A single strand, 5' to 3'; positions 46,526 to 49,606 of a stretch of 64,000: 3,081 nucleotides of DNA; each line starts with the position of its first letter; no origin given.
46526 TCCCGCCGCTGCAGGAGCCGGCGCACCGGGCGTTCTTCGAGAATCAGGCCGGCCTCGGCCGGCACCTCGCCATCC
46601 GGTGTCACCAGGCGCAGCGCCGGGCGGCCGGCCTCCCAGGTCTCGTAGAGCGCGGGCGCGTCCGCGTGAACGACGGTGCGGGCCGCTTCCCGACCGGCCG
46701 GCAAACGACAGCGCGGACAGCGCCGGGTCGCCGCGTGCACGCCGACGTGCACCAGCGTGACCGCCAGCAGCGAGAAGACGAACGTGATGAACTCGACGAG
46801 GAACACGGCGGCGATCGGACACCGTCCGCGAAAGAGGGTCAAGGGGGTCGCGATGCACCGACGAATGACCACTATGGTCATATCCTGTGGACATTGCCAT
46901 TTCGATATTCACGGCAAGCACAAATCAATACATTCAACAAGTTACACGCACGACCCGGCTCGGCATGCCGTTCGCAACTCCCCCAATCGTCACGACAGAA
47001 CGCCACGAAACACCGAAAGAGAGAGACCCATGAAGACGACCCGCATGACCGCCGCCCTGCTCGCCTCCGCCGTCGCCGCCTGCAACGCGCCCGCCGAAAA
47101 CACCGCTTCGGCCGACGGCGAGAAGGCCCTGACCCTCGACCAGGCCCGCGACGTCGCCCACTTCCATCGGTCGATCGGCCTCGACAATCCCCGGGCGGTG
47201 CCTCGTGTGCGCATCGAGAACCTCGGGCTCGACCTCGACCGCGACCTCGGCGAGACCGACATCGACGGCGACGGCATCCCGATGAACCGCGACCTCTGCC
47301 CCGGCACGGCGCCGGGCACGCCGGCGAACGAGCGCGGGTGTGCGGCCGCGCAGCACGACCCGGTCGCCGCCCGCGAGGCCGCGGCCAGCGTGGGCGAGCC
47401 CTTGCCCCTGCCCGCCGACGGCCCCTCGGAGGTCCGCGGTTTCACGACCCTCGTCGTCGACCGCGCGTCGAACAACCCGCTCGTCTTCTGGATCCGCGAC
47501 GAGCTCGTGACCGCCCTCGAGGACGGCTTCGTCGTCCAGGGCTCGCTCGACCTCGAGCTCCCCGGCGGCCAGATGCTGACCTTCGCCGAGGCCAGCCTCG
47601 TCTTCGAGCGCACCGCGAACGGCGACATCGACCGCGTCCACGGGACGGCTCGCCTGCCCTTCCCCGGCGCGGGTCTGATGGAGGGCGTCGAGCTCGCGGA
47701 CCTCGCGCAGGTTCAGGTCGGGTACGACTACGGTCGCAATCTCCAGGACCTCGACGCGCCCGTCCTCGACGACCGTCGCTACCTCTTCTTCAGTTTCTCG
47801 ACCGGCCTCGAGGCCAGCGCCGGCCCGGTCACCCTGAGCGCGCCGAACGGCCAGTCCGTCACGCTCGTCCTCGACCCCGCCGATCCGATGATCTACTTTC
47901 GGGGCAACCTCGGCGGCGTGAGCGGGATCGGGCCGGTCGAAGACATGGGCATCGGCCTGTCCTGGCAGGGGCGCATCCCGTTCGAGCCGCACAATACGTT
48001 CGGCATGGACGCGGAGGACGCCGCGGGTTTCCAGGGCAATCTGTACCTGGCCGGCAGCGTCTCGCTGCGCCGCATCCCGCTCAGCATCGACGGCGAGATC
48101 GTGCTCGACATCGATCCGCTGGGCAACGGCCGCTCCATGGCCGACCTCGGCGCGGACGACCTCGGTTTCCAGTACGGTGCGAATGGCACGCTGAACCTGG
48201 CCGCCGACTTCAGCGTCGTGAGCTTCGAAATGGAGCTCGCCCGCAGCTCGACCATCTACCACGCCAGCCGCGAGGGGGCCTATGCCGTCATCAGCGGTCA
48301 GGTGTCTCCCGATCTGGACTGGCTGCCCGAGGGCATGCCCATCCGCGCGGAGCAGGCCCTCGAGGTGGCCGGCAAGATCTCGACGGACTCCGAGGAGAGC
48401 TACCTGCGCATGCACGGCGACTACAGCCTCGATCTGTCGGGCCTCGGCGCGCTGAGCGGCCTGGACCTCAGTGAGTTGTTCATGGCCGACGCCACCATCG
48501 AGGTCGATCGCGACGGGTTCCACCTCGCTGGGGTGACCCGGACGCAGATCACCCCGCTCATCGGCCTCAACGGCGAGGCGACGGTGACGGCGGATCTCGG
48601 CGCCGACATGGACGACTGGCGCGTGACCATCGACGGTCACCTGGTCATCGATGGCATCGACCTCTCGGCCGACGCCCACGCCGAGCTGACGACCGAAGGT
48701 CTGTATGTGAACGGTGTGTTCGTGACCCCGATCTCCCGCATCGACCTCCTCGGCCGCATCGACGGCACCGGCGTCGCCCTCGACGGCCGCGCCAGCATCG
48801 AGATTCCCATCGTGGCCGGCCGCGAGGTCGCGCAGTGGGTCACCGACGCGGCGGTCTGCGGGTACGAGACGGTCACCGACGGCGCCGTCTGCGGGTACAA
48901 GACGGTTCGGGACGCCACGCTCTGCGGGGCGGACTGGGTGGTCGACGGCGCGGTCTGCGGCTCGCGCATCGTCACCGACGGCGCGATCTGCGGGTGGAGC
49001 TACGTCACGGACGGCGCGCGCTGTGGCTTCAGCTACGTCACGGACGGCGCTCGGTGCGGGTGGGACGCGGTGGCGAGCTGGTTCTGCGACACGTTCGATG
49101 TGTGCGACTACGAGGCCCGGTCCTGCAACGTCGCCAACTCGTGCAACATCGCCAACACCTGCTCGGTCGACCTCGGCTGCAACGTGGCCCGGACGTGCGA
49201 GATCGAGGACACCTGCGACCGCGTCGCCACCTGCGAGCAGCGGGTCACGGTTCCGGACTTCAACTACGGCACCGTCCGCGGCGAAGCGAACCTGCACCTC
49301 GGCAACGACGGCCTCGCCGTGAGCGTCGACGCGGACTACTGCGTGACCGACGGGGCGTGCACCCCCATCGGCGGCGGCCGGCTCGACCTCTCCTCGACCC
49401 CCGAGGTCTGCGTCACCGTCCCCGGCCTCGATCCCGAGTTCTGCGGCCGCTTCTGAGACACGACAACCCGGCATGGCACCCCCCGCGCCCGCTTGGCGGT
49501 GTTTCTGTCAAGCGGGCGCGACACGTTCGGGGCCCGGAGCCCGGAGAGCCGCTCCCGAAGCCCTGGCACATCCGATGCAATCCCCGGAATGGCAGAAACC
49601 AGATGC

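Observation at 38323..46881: Orphan FliI/YscN-type ATPase embedded in a non-secretion gene cluster (M16 peptidase, UbiA prenyltransferase, CBS, YkgJ, polyprenol-kinase-like, phosphoesterase)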

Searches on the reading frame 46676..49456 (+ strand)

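Call 5: search_protein_families(library=pfam, proteins=[window:46676-49456:+], max_evalue=0.01)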
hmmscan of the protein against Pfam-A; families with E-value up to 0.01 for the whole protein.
window:46676-49456:+ (926 aa): 0 families

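Call 6: search_protein_families(library=ncbifam, proteins=[window:46676-49456:+], max_evalue=0.01)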
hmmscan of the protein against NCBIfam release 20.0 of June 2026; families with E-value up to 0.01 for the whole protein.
window:46676-49456:+ (926 aa): 1 family
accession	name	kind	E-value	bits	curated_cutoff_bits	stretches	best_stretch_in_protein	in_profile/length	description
NF053612.1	anchor_PA1041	equivalog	0.0026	17.7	250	1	194-237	76-119/236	PA1041 family peptidoglycan-binding anchor lipoprotein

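Call 18: search_protein_families(library=pfam, proteins=[window:47030-49456:+], max_evalue=0.001)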
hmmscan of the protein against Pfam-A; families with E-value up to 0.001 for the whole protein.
window:47030-49456:+ (808 aa): 0 families

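Call 60: search_protein_families(library=pfam, proteins=[window:47030-49456:+], max_evalue=5)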
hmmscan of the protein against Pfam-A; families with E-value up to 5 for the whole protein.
window:47030-49456:+ (808 aa): 1 family
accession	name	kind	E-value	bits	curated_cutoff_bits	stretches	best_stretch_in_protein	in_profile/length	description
PF24156.1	DUF7407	-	0.11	13.3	28.2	1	737-789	11-63/74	Domain of unknown function (DUF7407)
